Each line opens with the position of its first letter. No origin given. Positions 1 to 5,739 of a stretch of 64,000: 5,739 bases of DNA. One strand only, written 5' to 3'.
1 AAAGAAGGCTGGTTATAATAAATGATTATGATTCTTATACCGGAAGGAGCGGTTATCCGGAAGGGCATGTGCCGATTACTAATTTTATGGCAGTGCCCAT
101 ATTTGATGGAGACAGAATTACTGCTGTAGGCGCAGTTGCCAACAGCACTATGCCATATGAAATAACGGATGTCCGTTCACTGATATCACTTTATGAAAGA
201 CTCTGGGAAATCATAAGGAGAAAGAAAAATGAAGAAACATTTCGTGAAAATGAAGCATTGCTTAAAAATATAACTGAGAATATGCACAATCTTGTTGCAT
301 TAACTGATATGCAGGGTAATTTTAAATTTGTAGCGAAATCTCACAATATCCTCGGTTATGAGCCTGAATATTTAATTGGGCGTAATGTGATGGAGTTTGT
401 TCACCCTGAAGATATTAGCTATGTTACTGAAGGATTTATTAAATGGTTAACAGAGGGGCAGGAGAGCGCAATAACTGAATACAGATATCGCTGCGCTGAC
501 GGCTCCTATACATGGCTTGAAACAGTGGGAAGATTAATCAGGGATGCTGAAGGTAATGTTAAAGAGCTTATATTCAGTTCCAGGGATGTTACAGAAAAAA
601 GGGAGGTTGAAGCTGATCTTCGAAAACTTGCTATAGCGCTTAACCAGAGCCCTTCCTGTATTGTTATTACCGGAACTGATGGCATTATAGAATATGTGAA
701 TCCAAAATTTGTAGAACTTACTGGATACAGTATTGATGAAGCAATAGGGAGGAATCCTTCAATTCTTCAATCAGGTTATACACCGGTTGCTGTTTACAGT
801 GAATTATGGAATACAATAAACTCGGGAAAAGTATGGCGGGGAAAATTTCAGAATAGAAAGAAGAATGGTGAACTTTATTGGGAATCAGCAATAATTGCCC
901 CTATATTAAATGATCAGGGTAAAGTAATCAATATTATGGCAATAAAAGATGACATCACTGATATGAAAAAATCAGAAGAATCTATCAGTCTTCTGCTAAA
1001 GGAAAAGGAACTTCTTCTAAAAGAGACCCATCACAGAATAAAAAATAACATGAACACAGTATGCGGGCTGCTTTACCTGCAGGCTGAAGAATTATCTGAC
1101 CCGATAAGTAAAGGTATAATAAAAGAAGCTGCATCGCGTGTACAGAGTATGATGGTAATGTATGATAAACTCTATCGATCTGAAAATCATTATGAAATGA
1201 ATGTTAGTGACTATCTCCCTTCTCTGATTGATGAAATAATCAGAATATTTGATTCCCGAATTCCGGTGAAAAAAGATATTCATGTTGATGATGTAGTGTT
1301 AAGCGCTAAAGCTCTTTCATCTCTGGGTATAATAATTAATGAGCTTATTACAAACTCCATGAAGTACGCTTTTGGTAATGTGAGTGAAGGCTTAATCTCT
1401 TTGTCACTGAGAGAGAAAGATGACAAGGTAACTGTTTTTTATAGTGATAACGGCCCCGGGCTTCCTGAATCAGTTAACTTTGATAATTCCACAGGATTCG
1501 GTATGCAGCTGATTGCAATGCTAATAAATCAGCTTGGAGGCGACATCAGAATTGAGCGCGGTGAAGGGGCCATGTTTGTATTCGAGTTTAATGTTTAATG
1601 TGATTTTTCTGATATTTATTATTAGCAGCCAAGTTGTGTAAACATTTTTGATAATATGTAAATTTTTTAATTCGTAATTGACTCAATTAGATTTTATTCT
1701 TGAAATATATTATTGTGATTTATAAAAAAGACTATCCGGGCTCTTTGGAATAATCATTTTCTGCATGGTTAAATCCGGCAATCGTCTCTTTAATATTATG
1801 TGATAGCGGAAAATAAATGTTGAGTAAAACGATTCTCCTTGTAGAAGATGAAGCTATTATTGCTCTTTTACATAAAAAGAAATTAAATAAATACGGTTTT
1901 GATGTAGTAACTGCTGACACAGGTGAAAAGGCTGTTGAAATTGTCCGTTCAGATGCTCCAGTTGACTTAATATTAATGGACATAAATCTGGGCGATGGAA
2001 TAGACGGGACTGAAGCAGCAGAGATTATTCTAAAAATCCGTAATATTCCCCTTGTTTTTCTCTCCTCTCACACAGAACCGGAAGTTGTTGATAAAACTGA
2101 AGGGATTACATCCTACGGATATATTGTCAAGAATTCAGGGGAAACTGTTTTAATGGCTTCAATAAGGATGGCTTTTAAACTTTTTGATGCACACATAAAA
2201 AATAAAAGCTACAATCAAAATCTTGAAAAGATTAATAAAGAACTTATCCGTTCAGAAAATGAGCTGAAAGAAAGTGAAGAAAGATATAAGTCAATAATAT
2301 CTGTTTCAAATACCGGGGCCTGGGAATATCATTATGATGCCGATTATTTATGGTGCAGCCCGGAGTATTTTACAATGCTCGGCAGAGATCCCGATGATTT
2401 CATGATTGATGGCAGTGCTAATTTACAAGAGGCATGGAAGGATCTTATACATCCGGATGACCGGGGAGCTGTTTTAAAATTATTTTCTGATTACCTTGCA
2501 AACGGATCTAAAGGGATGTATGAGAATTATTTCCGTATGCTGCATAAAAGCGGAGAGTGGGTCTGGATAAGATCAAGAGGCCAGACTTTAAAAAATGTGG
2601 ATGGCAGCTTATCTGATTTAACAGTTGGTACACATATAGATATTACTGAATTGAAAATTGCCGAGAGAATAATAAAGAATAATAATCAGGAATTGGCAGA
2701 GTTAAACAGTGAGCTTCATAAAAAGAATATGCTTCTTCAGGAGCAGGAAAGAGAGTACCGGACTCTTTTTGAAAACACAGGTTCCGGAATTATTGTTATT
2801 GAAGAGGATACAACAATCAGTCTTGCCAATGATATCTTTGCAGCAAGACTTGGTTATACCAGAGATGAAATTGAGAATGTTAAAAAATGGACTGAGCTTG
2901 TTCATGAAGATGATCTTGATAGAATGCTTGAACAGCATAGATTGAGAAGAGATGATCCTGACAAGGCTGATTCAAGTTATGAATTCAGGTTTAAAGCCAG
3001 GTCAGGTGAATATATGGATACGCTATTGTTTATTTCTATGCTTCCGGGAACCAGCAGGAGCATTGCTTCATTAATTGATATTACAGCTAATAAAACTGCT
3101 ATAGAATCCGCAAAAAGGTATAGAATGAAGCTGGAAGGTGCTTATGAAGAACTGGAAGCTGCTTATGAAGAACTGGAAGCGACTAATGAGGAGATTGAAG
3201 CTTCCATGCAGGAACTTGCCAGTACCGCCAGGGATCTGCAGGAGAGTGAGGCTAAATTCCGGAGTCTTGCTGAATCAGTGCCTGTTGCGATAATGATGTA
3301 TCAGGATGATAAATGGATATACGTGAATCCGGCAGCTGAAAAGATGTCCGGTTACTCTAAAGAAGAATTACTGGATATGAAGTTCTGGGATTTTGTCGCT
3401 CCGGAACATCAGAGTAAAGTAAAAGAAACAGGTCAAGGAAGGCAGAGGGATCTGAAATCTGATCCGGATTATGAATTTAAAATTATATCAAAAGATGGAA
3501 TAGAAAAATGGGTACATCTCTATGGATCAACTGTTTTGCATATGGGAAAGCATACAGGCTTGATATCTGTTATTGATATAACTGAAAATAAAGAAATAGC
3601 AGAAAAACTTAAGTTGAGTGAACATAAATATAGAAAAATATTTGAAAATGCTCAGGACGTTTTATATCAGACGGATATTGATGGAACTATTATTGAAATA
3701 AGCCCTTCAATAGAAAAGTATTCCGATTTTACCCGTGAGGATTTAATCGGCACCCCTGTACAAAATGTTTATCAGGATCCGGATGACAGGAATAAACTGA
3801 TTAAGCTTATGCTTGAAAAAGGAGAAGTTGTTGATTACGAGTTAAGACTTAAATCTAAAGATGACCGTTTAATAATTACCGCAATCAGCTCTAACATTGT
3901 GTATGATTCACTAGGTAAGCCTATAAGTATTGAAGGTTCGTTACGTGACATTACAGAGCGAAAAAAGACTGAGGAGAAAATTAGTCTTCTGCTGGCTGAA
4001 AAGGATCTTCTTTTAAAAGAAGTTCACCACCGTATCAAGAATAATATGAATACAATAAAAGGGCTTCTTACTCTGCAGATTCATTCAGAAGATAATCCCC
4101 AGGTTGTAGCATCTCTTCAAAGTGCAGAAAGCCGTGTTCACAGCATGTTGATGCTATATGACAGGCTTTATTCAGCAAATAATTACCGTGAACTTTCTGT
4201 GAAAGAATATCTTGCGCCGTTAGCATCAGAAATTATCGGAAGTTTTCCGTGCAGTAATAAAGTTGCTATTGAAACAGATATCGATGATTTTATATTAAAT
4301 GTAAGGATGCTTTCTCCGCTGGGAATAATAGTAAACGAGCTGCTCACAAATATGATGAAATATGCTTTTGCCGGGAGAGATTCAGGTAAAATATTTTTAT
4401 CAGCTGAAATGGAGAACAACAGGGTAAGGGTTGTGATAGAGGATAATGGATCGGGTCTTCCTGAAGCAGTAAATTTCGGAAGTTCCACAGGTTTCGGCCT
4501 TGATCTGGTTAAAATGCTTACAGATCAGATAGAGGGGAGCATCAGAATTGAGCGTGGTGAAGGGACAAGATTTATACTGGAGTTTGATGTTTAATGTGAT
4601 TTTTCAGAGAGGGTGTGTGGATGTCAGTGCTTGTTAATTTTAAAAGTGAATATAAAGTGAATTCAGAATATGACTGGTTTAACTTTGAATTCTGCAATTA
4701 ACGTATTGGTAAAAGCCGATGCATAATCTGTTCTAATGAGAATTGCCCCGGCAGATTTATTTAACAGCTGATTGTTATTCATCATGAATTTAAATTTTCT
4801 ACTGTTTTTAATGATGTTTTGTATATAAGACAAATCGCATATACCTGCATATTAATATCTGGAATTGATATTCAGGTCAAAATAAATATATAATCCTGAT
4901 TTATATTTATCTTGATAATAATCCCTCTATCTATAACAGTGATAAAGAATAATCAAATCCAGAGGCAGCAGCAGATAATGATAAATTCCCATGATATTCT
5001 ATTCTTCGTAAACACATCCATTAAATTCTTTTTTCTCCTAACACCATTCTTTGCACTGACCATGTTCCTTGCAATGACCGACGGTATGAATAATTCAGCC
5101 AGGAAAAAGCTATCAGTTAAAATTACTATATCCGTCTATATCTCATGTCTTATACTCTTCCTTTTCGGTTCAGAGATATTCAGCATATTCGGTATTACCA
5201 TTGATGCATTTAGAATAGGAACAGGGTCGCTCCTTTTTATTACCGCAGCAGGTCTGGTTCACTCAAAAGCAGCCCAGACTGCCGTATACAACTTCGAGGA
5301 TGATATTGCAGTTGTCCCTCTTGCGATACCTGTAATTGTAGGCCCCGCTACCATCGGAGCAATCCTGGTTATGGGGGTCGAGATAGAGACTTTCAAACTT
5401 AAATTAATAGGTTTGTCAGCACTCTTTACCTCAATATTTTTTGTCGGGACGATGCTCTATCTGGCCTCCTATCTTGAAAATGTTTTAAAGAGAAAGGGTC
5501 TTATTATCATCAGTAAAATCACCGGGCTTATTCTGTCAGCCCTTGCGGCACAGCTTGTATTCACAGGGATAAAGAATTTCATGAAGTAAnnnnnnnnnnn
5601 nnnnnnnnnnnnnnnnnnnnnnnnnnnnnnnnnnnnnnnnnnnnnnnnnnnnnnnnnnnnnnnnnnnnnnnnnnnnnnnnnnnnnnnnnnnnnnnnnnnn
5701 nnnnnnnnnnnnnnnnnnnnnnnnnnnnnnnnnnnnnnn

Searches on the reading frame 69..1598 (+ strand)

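Call 70: search_protein_families(library=ncbifam, proteins=[window:69-1598:+], max_evalue=0.00001)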
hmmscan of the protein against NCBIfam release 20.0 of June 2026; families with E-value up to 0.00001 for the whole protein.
window:69-1598:+ (509 aa): 23 families
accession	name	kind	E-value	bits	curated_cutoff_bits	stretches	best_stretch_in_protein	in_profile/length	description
TIGR00229.1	sensory_box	domain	2.4e-44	150.5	22.9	2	59-184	1-126/126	PAS domain S-box protein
NF052306.1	BluLightHisKinLov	equivalog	3.1e-33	115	450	1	182-498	18-322/334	blue-light-activated histidine kinase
NF010077.0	PRK13559.1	subfamily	9.5e-33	113.5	361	1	203-494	64-343/364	hypothetical protein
NF053781.1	cdiGMPphdstlr2612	equivalog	1.4e-31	109.1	1600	2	47-187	699-839/1268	Tlr1612 family c-di-GMP phosphodiesterase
TIGR02938.1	nifL_nitrog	equivalog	1.2e-30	106.5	242.45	1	190-306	9-125/494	nitrogen fixation negative regulator NifL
NF045675.1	PhdiestaseDibA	equivalog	3.3e-28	98.4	980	1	148-311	43-204/623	phosphodiesterase DibA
NF051872.1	HisKinPhyk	equivalog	1e-25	90.3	750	1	300-499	330-526/537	sensor histidine kinase PhyK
NF041880.1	EPS_EpsF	equivalog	1e-17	63.8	900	1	193-467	152-434/492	response regulator EpsF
NF052573.1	HisKinEspAMyxo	equivalog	5.2e-17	61.1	1400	1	81-303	149-372/755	serine histidine kinase EspA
NF052652.1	YtvA_fam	equivalog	2e-16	60.3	250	1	190-316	5-134/243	YtvA family blue-light photoreceptor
NF007298.0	PRK09776.1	equivalog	4.5e-16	57.9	1135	2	108-228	476-598/1111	diguanylate cyclase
NF010076.0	PRK13557.1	subfamily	7.7e-16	57.6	631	1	204-311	52-159/540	histidine kinase famiy protein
NF046044.1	PnpS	equivalog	1.5e-15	57.1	400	1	186-468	56-332/390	two-component system histidine kinase PnpS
NF008467.0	PRK11359.1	equivalog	5.4e-15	54.5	857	1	61-301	11-253/800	oxygen-sensing cyclic-di-GMP phosphodiesterase DosP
NF047874.1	MASE3_PAS_HK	subfamily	2e-14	53.3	560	0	48-187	250-388/655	MASE3 domain-containing sensor histidine kinase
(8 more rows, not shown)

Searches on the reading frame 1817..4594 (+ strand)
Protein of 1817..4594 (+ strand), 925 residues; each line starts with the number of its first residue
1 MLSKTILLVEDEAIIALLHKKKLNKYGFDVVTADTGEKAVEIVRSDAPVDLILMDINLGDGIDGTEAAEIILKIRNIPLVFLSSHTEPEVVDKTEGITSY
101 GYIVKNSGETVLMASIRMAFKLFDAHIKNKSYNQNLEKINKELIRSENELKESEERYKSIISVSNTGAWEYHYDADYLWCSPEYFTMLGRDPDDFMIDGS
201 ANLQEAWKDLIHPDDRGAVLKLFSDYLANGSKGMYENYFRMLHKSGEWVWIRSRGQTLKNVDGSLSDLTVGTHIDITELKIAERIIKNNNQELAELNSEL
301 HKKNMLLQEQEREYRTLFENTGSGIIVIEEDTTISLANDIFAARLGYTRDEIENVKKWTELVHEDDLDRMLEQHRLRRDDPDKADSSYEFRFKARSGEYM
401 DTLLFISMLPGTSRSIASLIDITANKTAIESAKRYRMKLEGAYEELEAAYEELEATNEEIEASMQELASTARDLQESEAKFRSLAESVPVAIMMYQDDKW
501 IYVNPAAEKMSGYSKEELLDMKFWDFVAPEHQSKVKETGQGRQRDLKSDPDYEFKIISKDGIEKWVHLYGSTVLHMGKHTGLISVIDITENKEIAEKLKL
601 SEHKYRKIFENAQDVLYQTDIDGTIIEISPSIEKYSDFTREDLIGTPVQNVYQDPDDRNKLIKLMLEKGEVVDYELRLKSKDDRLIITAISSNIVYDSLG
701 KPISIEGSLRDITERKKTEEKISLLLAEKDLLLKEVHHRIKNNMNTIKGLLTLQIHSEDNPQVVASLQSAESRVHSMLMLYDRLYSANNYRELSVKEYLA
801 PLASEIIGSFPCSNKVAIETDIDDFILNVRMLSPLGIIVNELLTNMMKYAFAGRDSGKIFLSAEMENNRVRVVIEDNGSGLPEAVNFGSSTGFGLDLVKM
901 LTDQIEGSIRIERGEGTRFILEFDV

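Call 70: search_protein_families(library=ncbifam, proteins=[window:1817-4594:+], max_evalue=0.00001)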
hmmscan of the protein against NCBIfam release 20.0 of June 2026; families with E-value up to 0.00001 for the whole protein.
window:1817-4594:+ (925 aa): 68 families (the best 25 are shown)
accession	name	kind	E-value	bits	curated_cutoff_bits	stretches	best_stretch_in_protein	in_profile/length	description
TIGR00229.1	sensory_box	domain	1.7e-78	260.8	22.9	4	475-598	1-126/126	PAS domain S-box protein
NF047874.1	MASE3_PAS_HK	subfamily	1.5e-42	146.3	560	2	446-597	232-384/655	MASE3 domain-containing sensor histidine kinase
NF053781.1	cdiGMPphdstlr2612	equivalog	7.1e-41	139.9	1600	3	145-292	577-716/1268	Tlr1612 family c-di-GMP phosphodiesterase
NF051872.1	HisKinPhyk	equivalog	2.5e-26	92.4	750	1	720-916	334-527/537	sensor histidine kinase PhyK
NF007298.0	PRK09776.1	equivalog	1.1e-25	89.7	1135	1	135-281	410-545/1111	diguanylate cyclase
NF041880.1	EPS_EpsF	equivalog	3.4e-25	88.5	900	1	19-282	11-263/492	response regulator EpsF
NF008468.0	PRK11360.1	equivalog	5.5e-25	87.8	646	1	594-921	259-604/616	two-component system sensor histidine kinase AtoS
NF008302.0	PRK11091.1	equivalog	4.6e-23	81.3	838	2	437-600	113-278/779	aerobic respiration two-component sensor histidine kinase ArcB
NF045595.1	HK_scytonemin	equivalog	9.6e-23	80.4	865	2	466-592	269-395/637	scytonemin biosynthesis sensor histidine kinase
NF046044.1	PnpS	equivalog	1.5e-22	80.2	400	2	592-923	44-389/390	two-component system histidine kinase PnpS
NF041777.1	sens_FixL_Rhizob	equivalog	1.8e-19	69.7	850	1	527-657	46-177/485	sensor protein FixL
NF052573.1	HisKinEspAMyxo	equivalog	4.5e-19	68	1400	1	523-746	177-401/755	serine histidine kinase EspA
NF010077.0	PRK13559.1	subfamily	5.4e-18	65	361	1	660-910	105-343/364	hypothetical protein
NF052306.1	BluLightHisKinLov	equivalog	5.3e-17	61.7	450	1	662-912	86-320/334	blue-light-activated histidine kinase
NF006623.1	PRK09191.1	subfamily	5.4e-14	52.6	240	1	3-87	137-221/258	PhyR family response regulator anti-anti-sigma factor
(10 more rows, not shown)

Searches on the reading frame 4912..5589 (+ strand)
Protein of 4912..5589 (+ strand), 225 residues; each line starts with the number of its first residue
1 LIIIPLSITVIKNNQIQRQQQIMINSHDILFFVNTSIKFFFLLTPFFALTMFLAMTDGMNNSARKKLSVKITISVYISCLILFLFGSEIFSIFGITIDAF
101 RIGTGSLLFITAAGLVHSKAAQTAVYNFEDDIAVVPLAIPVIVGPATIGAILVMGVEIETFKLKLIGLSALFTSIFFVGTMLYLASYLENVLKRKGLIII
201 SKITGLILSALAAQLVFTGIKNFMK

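Call 70: search_protein_families(library=ncbifam, proteins=[window:4912-5589:+], max_evalue=0.00001)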
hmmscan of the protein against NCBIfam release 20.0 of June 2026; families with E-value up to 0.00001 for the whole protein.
window:4912-5589:+ (225 aa): 4 families
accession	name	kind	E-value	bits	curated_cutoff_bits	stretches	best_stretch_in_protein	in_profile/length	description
TIGR00427.1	TIGR00427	subfamily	6.2e-31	107.7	99.2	1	29-220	4-201/201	NAAT family transporter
NF008320.0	PRK11111.1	equivalog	9.4e-27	93.8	216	1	27-223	6-209/215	YchE family NAAT transporter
NF008228.0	PRK10995.1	equivalog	2.2e-19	69.5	162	1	37-224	13-217/223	MarC family NAAT transporter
NF008010.0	PRK10739.1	equivalog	9.2e-15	55.1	215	1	33-225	5-196/197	YhgN family NAAT transporter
